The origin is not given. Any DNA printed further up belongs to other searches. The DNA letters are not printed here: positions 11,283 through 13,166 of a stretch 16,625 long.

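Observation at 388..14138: Thirteen consecutive proteins with no recognisable function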

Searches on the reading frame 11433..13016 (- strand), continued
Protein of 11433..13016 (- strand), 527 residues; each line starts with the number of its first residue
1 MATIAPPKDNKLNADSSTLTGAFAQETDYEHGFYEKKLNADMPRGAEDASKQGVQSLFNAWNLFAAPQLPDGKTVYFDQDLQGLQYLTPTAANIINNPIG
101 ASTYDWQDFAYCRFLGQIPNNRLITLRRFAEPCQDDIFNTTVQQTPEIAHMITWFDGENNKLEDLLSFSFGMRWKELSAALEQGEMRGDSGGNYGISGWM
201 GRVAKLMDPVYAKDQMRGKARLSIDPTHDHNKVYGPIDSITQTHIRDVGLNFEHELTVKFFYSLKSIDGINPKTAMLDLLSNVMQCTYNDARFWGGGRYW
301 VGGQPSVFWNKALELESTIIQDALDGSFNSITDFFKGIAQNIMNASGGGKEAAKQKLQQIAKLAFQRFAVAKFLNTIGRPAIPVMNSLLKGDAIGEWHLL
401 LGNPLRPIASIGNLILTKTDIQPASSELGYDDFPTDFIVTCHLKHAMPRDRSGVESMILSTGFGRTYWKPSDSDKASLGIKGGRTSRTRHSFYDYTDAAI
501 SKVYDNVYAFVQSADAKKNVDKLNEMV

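Call 103: search_protein_families(library=pfam, max_evalue=0.01, proteins=[L014:12901-15852:+])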
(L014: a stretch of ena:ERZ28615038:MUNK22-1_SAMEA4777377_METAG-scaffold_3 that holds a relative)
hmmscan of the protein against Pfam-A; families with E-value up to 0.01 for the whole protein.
L014:12901-15852:+ (984 aa): 0 families
